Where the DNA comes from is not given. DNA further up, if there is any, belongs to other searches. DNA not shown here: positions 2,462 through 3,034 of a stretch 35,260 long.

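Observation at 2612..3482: CYTH triphosphate-tunnel enzyme abutting a small, possibly Acb2-family protein: candidate nucleotide-signal interference pair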

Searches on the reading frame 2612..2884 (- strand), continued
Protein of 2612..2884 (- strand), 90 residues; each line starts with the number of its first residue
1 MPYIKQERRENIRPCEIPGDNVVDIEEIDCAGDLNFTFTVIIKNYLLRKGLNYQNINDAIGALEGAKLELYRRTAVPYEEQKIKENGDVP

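Call 56: find_related_loci(query=A1, collection=genome_contigs, flank=6000)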
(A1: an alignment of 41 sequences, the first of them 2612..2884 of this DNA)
Query A1 (90 aa) in genome_contigs; peptide patterns used: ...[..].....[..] (x = any residue, [..] = any of these).
25 stretches matched a pattern; 5 encode a relative of the query (tblastn E <= 1e-3); 5 distinct loci.
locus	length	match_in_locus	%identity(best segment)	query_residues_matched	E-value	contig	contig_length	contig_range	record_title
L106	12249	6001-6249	51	1-89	5e-25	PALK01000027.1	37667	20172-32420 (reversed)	MAG: Rickettsiales bacterium isolate SAT45 317103, whole genome shotgun sequence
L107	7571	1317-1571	51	1-89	7e-23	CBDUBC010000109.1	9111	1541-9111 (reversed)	MAG TPA_asm: uncultured bacterium isolate ERR2431953_binner23_Refined_63 genome assembly, contig: ERZ23880187.7467, whol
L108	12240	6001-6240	49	1-89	2e-22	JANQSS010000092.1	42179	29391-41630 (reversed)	MAG: Saprospiraceae bacterium isolate IP30a_bin.4 k99_1370206, whole genome shotgun sequence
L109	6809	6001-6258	48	1-89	2e-21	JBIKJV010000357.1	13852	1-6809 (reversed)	MAG: Phycisphaerales bacterium isolate ME2014-07-04_3300034018_group5_bin62 Rohwer_bin1603_scaffold_2997_c1, whole genom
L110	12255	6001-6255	57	1-89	1e-23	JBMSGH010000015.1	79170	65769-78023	MAG: Bacteriovoracaceae bacterium isolate CJ_V2_S8_50percent_ser_metabat.44 NODE_43_length_79170_cov_10.647677, whole ge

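Call 57: search_protein_representatives(alignment_id=A1)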
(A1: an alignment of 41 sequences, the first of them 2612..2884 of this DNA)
Query: 41 sequences, 93 profile positions. Proteins with E-value up to 0.001 (for the whole library): 6302; up to 1e-10: 4064; up to 1e-30: 12. The best 150 are listed.
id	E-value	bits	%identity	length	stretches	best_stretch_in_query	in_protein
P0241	7.7e-38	144.3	-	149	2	29-92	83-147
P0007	6.2e-37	141.4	-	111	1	1-91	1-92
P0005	4.0e-36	138.8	-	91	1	1-89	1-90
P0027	8.1e-36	137.8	-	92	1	1-89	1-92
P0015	1.4e-35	137.1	-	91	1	1-89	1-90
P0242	5.3e-35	135.2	-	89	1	1-90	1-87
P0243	4.2e-32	125.9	-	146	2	32-91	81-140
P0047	8.1e-32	125.0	-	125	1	1-90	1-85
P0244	1.3e-31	124.3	-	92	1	1-91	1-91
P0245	2.7e-31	123.3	-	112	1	1-90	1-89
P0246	4.6e-31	122.6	-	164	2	1-90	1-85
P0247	4.8e-31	122.5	-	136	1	1-91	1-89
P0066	3.5e-30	119.8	-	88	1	1-90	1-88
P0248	5.8e-30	119.1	-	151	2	1-63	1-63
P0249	6.8e-30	118.8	-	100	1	1-90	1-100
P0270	1.1e-27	111.7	-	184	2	22-91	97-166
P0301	3.4e-26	107.0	-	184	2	1-79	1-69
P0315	7.5e-26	105.9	-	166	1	1-91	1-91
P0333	1.9e-25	104.6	-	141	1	2-90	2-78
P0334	1.9e-25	104.6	-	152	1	1-91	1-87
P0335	2.0e-25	104.5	-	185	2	18-91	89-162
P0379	1.4e-24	101.8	-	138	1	1-90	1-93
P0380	1.5e-24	101.7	-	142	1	1-91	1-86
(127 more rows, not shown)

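Call 58: search_protein_families(library=pfam, proteins=[P0315, P0334, P0380, P0333, P0379, P0247, P0241, P0270, P0335, P0301], max_evalue=0.01)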
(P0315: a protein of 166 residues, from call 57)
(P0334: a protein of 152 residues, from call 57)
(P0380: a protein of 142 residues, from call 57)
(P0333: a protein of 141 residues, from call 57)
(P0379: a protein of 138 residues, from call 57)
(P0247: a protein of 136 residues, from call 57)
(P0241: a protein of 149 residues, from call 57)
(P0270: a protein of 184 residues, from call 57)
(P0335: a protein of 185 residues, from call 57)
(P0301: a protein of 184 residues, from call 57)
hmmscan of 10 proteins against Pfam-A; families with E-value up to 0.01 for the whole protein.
P0315 (166 aa): 1 family
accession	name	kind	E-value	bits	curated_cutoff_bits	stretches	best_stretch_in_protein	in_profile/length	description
PF21840.1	DUF6899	-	1.5e-28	99.6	27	1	1-89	1-85/85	Domain of unknown function (DUF6899)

P0334 (152 aa): 1 family
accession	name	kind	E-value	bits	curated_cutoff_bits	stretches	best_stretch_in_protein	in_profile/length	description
PF21840.1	DUF6899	-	3.8e-27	95.2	27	1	1-85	1-85/85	Domain of unknown function (DUF6899)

P0380 (142 aa): 1 family
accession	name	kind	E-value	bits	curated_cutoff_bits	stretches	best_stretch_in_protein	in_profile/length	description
PF21840.1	DUF6899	-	1.1e-29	103.3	27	1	1-84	1-85/85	Domain of unknown function (DUF6899)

P0333 (141 aa): 1 family
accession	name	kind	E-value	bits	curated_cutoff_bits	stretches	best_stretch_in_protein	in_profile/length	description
PF21840.1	DUF6899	-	1.7e-20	73.8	27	1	1-76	1-84/85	Domain of unknown function (DUF6899)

P0379 (138 aa): 1 family
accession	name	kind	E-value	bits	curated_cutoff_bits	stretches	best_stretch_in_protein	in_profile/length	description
PF21840.1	DUF6899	-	1.2e-23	84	27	1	1-92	1-85/85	Domain of unknown function (DUF6899)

P0247 (136 aa): 1 family
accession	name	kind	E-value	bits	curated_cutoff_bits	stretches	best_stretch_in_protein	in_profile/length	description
PF21840.1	DUF6899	-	6.5e-24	84.8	27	1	1-86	1-84/85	Domain of unknown function (DUF6899)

P0241 (149 aa): 1 family
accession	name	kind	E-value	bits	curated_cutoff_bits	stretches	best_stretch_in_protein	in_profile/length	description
PF21840.1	DUF6899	-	2e-43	147.3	27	2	1-79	1-83/85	Domain of unknown function (DUF6899)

P0270 (184 aa): 1 family
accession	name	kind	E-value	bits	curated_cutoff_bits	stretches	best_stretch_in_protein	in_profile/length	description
PF21840.1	DUF6899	-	1.6e-17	64.3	27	2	100-164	20-85/85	Domain of unknown function (DUF6899)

P0335 (185 aa): 1 family
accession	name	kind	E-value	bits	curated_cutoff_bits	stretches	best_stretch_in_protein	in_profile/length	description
PF21840.1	DUF6899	-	7.5e-20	71.8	27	2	114-160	39-85/85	Domain of unknown function (DUF6899)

P0301 (184 aa): 1 family
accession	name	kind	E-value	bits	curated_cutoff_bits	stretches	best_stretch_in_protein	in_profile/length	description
PF21840.1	DUF6899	-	5.8e-23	81.8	27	2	1-69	1-75/85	Domain of unknown function (DUF6899)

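Call 61: find_encoding_contigs(protein=P0007, flank=10000, max_places=1)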
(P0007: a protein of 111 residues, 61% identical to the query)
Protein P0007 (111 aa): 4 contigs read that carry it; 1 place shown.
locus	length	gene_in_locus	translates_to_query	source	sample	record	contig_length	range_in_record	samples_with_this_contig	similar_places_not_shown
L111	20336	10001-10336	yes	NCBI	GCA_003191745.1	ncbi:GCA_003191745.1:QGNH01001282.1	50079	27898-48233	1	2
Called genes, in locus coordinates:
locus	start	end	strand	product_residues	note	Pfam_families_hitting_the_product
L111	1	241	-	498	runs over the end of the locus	PF00270:DEAD, PF04851:ResIII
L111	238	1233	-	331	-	PF10127:RlaP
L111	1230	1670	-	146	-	-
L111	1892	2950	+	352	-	-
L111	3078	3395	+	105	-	-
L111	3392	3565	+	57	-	-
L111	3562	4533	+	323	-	PF00149:Metallophos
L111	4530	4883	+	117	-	-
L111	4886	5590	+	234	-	-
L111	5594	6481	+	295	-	PF00574:CLP_protease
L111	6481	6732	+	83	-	PF09723:Zn_ribbon_8 (weak)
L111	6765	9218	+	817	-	-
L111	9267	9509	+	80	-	-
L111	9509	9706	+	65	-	-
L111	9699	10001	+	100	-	-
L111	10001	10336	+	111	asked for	PF21840:DUF6899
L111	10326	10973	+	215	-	-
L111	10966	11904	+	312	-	-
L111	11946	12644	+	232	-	-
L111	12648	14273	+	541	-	-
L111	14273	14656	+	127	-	-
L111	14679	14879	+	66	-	-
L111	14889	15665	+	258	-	-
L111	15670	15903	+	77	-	-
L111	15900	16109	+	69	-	-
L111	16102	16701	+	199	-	-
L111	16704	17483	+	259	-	-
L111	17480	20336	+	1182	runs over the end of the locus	PF02811:PHP, PF07733:DNA_pol3_alpha, PF17657:DNA_pol3_finger, PF14579:HHH_6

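Call 62: find_encoding_contigs(protein=P0011, flank=10000, max_places=1)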
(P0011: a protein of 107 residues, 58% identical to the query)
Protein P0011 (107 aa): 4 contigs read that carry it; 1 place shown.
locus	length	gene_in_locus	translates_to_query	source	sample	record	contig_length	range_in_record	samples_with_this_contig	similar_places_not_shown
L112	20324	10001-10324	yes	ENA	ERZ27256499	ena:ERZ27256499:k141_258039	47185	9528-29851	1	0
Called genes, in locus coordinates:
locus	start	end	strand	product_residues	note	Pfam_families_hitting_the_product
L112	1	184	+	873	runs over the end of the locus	PF04851:ResIII (weak), PF00271:Helicase_C (faint), PF14890:Intein_splicing, PF03161:LAGLIDADG_2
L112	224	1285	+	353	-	-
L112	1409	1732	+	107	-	-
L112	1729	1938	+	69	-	-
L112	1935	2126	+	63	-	-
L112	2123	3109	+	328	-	PF00149:Metallophos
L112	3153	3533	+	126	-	-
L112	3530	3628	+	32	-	-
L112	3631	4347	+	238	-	-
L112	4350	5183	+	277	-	PF00574:CLP_protease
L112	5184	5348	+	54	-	-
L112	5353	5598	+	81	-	-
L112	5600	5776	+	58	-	-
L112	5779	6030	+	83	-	-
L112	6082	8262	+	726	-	PF13476:AAA_23 (weak), PF13558:SbcC_Walker_B (weak)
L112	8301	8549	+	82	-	-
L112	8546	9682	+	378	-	PF01068:DNA_ligase_A_M, PF14743:DNA_ligase_OB_2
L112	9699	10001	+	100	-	-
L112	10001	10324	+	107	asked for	PF21840:DUF6899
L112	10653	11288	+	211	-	-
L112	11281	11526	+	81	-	-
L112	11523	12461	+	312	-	-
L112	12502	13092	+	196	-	-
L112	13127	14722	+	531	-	-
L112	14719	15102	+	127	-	-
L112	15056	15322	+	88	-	-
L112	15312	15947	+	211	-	PF00075:RNase_H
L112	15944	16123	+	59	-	-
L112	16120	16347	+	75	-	-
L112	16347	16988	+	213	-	PF00929:RNase_T (weak)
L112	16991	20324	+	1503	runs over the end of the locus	PF02811:PHP, PF07733:DNA_pol3_alpha, PF17657:DNA_pol3_finger, PF14890:Intein_splicing, PF17657:DNA_pol3_finger (weak), PF14579:HHH_6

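Call 63: find_encoding_contigs(protein=P0050, flank=10000, max_places=1)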
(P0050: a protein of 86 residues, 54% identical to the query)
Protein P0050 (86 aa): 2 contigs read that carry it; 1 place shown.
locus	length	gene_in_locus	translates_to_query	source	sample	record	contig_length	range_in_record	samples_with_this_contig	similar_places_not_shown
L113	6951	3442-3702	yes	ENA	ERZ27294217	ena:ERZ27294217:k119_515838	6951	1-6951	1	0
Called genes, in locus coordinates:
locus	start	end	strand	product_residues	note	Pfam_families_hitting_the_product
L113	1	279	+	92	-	?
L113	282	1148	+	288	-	-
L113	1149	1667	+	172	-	-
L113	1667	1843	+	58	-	-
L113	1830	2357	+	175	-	-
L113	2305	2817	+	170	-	-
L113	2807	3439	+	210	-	-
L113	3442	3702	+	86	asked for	PF21840:DUF6899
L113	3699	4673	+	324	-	PF00155:Aminotran_1_2, PF04864:Alliinase_C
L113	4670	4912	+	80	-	-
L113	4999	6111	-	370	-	-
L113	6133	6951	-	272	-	?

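Call 64: find_encoding_contigs(protein=P0046, flank=10000, max_places=1)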
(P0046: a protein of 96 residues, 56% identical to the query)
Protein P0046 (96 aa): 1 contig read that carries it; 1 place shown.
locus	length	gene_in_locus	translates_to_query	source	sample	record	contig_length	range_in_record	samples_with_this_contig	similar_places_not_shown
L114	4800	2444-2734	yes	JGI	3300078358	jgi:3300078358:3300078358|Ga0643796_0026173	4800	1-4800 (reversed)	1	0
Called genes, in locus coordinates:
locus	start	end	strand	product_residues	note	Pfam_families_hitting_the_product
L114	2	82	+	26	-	?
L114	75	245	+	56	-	-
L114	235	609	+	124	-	-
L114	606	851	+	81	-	-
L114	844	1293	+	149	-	-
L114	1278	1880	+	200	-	-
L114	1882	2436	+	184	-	-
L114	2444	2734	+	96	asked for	PF21840:DUF6899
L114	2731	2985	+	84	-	-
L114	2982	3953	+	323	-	PF00155:Aminotran_1_2, PF04864:Alliinase_C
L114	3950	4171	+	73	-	-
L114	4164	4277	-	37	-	-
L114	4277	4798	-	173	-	?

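Call 67: search_dna_similar(query=window:2612-2884:-, collection=phages, mode=protein, max_evalue=0.001, max_rows=40)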
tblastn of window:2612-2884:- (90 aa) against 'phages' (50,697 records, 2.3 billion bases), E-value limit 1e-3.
Records with a match: 3; places in all: 3; records where one place covers at least 80% of the query: 3.
Best place of each record, by identity: <60% 3.
By first word of the organism name: uncultured 1; Ralstonia 1; Roseobacter 1.
By host as written in the record: - 1; Ralstonia solanacearum 1; Rhodobacteraceae bacterium FZCC0042 1.
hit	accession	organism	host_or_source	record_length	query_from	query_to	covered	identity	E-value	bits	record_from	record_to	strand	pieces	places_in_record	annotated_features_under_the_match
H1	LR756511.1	uncultured phage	metagenomic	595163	1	89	99%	38.9%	2e-11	63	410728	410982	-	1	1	record has no annotation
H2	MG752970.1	Ralstonia phage RsoM2USA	Ralstonia solanacearum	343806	1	89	99%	33.7%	1e-6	50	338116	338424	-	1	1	hypothetical protein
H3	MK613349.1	Roseobacter phage CRP-7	Rhodobacteraceae bacterium FZCC0042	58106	1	89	99%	33.3%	2e-8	55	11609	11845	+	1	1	hypothetical protein | glutaredoxin | DNA polymerase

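Call 68: get_annotated_region(hit=H3, flank=5000)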
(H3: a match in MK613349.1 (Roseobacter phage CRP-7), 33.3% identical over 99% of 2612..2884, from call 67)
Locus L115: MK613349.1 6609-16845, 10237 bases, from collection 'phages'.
description: Roseobacter phage CRP-7, complete genome.
organism: Roseobacter phage CRP-7 (NCBI taxid 2559286)
taxonomy: Viruses; Duplodnaviria; Heunggongvirae; Uroviricota; Caudoviricetes
host: Rhodobacteraceae bacterium FZCC0042; source: East Sea of China; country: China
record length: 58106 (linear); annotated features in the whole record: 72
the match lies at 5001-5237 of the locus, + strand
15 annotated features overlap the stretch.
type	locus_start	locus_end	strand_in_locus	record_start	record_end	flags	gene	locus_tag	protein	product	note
CDS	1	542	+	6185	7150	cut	-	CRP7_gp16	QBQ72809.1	hypothetical protein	-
CDS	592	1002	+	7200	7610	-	-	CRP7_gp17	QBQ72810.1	hypothetical protein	-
CDS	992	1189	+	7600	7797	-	-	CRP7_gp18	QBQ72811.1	hypothetical protein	-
CDS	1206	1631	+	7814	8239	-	-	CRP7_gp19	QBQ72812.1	hypothetical protein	-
CDS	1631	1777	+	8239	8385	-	-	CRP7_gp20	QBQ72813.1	hypothetical protein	-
CDS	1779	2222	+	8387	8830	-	-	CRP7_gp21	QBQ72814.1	hypothetical protein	-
CDS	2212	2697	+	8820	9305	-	-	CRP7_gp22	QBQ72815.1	NAD synthetase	-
CDS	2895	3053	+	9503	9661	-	-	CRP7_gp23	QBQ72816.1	hypothetical protein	-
CDS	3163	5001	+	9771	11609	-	-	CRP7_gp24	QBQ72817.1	DNA polymerase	-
CDS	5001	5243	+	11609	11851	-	-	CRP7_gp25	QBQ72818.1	hypothetical protein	-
CDS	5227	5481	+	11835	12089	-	-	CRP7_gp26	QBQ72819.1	glutaredoxin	-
CDS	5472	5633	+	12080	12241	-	-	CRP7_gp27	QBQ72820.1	hypothetical protein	-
CDS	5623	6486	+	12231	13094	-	-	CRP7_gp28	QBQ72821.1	exonuclease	-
CDS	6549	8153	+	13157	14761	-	-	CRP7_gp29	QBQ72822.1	DNA primase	-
CDS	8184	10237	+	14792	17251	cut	-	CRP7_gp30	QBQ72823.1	DNA-directed RNA polymerase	T7-like phage DNA-directed RNA polymerase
